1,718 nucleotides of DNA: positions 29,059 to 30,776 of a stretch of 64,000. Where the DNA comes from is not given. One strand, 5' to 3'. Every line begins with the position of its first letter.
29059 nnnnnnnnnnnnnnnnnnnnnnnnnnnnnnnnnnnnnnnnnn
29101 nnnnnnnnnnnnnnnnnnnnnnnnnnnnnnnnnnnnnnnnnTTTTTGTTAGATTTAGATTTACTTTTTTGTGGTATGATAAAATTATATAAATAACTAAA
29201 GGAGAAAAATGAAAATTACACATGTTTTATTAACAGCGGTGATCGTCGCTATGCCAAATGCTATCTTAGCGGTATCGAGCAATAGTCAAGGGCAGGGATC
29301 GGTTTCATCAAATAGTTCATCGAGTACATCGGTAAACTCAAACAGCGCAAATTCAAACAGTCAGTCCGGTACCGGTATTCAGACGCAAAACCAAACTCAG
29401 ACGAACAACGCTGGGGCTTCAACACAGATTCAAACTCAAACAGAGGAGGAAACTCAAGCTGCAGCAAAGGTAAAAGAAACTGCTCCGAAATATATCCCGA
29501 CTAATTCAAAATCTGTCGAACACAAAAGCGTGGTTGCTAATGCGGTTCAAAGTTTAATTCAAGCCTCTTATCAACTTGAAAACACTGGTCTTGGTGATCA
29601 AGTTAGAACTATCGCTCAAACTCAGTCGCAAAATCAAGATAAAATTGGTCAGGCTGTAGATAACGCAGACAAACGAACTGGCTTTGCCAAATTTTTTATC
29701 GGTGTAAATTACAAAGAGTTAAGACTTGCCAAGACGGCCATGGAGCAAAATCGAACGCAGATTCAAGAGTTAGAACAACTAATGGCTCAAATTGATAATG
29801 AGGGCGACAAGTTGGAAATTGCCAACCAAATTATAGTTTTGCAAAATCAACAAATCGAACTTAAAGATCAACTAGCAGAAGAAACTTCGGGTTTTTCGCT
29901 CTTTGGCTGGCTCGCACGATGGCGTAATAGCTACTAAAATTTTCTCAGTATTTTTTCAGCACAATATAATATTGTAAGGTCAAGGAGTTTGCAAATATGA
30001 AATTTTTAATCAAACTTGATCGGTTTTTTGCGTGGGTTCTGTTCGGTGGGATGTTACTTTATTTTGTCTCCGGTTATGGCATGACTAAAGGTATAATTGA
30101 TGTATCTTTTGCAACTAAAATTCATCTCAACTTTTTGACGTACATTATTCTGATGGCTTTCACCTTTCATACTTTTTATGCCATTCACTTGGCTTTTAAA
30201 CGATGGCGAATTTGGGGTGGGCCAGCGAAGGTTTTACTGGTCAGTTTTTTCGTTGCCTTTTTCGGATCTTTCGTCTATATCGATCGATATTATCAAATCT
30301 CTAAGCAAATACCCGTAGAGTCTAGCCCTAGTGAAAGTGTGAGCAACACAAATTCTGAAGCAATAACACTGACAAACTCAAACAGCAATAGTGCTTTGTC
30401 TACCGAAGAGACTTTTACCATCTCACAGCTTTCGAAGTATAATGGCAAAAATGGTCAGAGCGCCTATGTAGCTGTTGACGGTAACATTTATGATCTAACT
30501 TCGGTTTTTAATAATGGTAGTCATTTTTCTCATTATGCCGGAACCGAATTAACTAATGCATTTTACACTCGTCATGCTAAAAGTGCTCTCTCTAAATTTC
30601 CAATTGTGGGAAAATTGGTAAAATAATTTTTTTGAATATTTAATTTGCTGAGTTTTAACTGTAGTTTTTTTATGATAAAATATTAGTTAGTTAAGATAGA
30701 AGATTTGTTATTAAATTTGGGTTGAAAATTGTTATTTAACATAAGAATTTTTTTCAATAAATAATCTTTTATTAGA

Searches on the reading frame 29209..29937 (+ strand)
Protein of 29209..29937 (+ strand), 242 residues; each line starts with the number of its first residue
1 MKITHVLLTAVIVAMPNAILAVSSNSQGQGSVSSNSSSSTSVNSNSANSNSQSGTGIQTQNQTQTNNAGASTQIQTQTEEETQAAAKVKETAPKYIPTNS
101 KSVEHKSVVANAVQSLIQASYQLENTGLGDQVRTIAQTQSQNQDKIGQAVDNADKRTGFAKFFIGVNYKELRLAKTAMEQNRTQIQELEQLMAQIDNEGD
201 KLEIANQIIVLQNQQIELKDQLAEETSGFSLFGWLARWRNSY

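Call 54: search_protein_families(library=pfam, proteins=[window:29209-29937:+], max_evalue=0.00001)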
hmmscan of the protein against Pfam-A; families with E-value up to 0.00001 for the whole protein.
window:29209-29937:+ (242 aa): 0 families

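Call 82: search_protein_families(library=pfam, proteins=[window:29209-29937:+], max_evalue=0.05)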
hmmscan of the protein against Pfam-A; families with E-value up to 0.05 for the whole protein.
window:29209-29937:+ (242 aa): 1 family
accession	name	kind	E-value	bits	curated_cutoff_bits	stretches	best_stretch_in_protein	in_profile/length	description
PF05644.16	Miff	-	0.0094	16.1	23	1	43-198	110-262/291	Mitochondrial and peroxisomal fission factor Mff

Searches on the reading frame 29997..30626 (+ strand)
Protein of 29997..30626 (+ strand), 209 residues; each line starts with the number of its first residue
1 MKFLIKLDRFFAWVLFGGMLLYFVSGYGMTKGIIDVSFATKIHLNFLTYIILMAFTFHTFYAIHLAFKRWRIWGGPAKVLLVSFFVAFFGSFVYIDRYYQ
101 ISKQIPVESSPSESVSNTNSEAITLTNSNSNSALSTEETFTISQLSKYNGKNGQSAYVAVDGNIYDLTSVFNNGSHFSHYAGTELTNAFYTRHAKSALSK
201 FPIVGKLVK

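Call 54: search_protein_families(library=pfam, proteins=[window:29997-30626:+], max_evalue=0.00001)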
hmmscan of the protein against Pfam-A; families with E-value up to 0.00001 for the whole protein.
window:29997-30626:+ (209 aa): 1 family
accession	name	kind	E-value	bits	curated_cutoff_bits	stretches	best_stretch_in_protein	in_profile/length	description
PF00173.33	Cyt-b5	-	2.4e-07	31.1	23.7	1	142-207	2-73/74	Cytochrome b5-like Heme/Steroid binding domain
